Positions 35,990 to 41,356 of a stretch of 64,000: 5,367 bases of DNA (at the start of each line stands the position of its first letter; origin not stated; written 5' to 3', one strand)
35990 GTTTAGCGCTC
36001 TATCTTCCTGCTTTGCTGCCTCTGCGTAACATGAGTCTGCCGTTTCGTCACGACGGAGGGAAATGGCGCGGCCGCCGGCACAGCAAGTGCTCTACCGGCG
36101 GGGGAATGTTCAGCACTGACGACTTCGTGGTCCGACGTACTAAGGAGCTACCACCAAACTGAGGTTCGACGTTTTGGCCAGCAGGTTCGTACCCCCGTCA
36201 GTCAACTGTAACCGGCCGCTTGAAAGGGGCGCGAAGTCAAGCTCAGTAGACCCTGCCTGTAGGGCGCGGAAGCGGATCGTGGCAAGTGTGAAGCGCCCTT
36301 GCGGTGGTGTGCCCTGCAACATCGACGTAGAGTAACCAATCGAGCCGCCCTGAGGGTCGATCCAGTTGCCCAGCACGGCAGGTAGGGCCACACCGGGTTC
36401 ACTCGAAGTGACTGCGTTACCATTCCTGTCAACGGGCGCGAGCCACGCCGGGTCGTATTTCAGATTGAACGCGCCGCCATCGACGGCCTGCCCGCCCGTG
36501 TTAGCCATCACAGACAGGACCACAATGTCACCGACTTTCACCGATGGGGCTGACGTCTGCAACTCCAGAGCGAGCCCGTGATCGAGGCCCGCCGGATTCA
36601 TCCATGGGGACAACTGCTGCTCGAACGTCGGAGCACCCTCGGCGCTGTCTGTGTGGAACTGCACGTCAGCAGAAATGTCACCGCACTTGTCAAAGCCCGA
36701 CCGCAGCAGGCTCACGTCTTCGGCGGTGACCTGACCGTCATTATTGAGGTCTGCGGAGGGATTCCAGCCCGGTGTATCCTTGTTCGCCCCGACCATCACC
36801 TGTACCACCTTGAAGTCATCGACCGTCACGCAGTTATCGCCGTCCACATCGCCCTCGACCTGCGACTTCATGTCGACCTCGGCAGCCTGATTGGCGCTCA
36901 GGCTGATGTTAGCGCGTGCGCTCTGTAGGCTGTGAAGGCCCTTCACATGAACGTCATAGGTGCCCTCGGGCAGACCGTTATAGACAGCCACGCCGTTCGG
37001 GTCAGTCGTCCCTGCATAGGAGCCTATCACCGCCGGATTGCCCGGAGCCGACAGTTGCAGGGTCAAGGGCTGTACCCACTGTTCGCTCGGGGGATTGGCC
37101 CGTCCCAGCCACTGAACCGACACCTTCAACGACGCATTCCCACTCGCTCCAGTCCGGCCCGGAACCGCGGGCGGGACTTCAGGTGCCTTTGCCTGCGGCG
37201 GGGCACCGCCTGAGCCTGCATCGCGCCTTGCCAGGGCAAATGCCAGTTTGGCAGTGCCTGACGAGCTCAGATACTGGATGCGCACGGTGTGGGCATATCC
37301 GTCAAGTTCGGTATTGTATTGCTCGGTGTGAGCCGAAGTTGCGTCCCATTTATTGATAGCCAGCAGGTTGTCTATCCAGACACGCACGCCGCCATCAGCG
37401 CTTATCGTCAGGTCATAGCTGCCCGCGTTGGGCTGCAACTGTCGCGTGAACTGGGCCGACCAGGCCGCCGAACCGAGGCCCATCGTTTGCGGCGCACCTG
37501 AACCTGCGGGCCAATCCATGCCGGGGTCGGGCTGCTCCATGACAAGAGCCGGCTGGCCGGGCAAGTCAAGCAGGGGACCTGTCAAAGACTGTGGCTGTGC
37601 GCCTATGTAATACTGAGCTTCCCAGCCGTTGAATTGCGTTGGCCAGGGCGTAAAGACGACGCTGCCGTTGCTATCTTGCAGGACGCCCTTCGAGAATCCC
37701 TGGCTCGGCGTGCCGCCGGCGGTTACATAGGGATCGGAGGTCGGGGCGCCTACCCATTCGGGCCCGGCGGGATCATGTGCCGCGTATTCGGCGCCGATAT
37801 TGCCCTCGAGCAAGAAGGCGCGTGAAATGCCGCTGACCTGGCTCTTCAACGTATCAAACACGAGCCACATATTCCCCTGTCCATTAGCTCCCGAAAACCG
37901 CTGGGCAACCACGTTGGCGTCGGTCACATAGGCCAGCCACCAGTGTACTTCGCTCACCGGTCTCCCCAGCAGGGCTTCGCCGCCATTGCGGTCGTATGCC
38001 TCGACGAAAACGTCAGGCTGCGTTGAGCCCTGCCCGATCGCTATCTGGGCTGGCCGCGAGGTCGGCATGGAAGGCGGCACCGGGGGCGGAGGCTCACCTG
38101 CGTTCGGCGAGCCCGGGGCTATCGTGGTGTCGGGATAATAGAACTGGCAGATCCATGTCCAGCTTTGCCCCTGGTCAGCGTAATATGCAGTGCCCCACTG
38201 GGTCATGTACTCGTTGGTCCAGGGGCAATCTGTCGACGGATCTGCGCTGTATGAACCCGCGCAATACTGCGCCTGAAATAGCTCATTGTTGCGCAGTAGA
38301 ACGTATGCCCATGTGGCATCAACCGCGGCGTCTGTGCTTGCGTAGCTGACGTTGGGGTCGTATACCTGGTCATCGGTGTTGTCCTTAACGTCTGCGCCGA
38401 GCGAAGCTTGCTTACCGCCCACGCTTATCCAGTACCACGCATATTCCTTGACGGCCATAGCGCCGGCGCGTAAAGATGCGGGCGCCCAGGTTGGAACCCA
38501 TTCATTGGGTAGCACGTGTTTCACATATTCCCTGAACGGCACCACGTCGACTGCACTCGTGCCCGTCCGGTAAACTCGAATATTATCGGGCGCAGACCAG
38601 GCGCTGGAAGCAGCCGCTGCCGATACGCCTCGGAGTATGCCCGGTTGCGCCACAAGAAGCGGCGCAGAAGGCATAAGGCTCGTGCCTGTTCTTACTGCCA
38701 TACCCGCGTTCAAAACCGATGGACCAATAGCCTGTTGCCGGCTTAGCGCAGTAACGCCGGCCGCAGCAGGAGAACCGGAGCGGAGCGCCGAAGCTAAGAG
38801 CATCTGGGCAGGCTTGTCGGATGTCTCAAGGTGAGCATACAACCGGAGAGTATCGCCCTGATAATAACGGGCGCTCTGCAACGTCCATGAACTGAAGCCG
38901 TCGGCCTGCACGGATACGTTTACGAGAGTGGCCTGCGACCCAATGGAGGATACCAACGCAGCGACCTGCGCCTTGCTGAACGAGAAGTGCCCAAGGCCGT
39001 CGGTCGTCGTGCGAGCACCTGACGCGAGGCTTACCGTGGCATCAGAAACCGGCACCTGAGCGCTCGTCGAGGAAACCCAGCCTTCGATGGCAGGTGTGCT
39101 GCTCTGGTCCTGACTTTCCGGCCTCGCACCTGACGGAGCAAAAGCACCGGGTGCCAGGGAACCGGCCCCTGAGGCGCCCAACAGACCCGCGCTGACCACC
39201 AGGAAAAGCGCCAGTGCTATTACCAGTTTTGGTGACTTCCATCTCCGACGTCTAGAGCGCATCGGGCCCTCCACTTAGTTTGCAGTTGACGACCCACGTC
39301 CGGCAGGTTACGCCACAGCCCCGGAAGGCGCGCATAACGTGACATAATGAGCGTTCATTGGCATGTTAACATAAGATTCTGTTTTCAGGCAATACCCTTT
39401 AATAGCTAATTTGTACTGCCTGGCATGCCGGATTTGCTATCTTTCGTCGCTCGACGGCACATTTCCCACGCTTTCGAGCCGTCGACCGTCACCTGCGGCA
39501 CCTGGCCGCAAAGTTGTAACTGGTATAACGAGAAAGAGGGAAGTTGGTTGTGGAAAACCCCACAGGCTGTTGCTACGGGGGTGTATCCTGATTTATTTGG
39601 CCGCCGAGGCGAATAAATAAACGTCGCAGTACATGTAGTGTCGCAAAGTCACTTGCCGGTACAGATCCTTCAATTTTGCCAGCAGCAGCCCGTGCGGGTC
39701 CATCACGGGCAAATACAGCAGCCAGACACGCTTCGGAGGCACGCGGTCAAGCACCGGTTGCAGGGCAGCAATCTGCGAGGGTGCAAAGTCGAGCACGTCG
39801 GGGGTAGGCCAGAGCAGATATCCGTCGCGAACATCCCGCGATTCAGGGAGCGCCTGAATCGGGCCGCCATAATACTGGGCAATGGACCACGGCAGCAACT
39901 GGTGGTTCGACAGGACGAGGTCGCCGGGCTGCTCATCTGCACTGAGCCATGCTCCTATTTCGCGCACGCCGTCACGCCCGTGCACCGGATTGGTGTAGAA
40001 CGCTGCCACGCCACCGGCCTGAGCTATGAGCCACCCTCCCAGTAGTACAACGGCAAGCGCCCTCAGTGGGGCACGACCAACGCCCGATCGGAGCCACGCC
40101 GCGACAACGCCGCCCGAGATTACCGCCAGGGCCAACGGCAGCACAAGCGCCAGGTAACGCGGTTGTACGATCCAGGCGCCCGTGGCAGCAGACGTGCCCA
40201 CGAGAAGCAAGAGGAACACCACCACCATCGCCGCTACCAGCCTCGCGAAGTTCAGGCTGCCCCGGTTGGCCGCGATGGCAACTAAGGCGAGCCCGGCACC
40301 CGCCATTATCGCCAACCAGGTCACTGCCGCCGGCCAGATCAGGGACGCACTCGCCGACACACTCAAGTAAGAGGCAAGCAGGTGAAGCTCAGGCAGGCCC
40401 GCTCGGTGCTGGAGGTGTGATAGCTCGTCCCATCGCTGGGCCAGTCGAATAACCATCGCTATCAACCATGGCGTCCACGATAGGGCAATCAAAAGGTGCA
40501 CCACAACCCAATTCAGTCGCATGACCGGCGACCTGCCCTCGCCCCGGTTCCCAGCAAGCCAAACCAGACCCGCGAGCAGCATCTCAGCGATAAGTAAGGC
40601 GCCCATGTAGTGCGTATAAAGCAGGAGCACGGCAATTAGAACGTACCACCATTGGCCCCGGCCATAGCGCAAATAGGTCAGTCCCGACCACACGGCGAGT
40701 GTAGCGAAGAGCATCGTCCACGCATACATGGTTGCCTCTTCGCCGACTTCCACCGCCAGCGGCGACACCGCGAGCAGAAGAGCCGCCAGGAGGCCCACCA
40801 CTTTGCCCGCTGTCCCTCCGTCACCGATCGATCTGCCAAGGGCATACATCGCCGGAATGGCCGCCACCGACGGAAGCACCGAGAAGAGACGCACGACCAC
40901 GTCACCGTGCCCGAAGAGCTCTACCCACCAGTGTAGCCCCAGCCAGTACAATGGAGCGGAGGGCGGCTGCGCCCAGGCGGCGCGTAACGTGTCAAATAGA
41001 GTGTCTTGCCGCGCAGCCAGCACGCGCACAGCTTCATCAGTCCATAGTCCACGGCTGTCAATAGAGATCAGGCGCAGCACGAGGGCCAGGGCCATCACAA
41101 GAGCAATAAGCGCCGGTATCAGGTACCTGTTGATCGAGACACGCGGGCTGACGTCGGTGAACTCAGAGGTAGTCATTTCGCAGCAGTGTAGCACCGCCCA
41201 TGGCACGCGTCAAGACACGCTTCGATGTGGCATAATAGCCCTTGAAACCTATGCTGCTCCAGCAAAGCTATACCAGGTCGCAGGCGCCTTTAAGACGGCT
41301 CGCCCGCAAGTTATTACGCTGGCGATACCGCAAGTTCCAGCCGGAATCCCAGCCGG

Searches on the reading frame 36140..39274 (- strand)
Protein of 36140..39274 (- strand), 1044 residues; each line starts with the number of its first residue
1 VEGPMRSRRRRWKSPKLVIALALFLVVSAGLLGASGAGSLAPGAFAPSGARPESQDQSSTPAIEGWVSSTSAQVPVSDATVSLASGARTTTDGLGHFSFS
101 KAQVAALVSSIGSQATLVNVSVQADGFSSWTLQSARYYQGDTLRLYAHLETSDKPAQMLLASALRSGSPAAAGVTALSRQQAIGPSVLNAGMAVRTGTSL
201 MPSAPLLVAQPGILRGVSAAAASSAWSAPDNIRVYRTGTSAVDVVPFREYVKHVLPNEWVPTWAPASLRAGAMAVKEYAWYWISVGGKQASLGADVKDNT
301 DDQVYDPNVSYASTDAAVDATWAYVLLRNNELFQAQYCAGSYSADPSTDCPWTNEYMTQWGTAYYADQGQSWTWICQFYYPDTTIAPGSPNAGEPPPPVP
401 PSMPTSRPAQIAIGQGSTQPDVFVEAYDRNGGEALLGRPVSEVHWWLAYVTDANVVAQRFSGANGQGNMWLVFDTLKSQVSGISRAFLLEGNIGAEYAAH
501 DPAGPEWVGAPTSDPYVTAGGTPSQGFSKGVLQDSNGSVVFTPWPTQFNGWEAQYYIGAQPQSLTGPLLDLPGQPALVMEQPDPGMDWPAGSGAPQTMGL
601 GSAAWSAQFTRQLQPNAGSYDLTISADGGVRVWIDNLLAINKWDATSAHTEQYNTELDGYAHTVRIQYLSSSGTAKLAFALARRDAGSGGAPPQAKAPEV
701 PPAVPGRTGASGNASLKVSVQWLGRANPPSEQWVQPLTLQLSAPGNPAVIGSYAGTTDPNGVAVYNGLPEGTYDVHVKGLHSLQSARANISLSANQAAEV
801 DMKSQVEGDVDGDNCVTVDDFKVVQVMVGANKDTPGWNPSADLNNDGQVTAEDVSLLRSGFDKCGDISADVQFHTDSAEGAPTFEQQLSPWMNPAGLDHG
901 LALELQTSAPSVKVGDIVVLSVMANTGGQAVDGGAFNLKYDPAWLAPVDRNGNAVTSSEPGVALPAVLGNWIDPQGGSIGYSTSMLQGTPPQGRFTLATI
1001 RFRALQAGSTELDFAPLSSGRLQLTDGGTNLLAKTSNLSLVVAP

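Call 5: search_protein_families(library=pfam, proteins=[window:36140-39274:-], max_evalue=0.01)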
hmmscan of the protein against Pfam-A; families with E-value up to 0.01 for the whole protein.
window:36140-39274:- (1044 aa): 6 families
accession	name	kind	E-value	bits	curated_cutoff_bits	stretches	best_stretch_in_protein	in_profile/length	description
PF13620.12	CarboxypepD_reg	-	2.3e-11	44.3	32.3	2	753-803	30-80/82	Carboxypeptidase regulatory-like domain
PF08486.15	SpoIID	-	5.7e-10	40.1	23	1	236-326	2-95/97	Stage II sporulation protein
PF07691.17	PA14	-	8.8e-10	39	24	1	603-687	44-139/147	PA14 domain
PF00404.24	Dockerin_1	-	2.3e-05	24.9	22.9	1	808-857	2-52/57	Dockerin type I domain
PF00963.24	Cohesin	-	0.0037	17.9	24.1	0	908-1011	6-108/139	Cohesin domain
PF13715.12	CarbopepD_reg_2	-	0.0077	16.7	32.2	0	63-125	1-67/88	CarboxypepD_reg-like domain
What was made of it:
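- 36140..39274 (-): Conserved neighbour: secreted SpoIID/PA14/dockerin/cohesin protein (possible wall-remodelling partner; membership uncertain). Pfam hits in call 5.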

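Call 59: search_protein_families(library=ncbifam, proteins=[window:36140-39274:-], max_evalue=0.001)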
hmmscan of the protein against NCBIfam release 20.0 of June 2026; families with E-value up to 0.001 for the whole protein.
window:36140-39274:- (1044 aa): 2 families
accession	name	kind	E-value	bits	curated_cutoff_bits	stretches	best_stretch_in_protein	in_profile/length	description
TIGR02669.1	SpoIID_LytB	domain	1.8e-14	54.3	83.3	1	241-341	2-100/270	SpoIID/LytB domain-containing protein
TIGR02870.1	spore_II_D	equivalog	1.1e-08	34.6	234.75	1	228-306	55-137/338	stage II sporulation protein D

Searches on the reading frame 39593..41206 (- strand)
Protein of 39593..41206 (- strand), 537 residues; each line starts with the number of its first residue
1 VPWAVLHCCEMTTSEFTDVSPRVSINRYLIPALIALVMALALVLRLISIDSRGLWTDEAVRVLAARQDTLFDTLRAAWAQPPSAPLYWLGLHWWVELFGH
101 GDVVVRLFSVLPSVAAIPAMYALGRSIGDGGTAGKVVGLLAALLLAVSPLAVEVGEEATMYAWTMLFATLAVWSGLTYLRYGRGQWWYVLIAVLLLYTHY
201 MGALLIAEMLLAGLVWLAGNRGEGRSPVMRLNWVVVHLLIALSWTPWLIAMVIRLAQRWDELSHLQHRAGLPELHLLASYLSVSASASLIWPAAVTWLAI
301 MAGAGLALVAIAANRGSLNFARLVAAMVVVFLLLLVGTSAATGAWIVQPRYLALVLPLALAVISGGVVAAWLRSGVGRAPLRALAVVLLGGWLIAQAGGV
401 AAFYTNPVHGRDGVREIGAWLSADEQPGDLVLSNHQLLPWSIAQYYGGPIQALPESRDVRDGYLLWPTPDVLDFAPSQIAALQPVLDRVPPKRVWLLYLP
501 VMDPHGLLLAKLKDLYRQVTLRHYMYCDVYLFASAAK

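Call 5: search_protein_families(library=pfam, proteins=[window:39593-41206:-], max_evalue=0.01)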
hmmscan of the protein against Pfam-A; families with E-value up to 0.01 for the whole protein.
window:39593-41206:- (537 aa): 1 family
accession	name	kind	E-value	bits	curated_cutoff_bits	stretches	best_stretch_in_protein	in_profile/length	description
PF13231.12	PMT_2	-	9e-11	42.7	26.1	1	90-246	9-159/160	Dolichyl-phosphate-mannose-protein mannosyltransferase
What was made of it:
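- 39593..41176 (-): Seventh GT-C gene: intact PMT_2-type enzyme (LWTDEA motif). PMT_2 E 9e-11 (call 5).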

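Call 8: search_protein_families(library=ncbifam, proteins=[window:39593-41206:-], max_evalue=0.1)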
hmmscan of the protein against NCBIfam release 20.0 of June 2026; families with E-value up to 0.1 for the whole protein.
window:39593-41206:- (537 aa): 0 families

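Call 29: search_solved_structures(query=window:39593-41176:-, max_evalue=1)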
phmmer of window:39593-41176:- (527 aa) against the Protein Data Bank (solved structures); distinct sequences matched with E-value up to 1: 0.
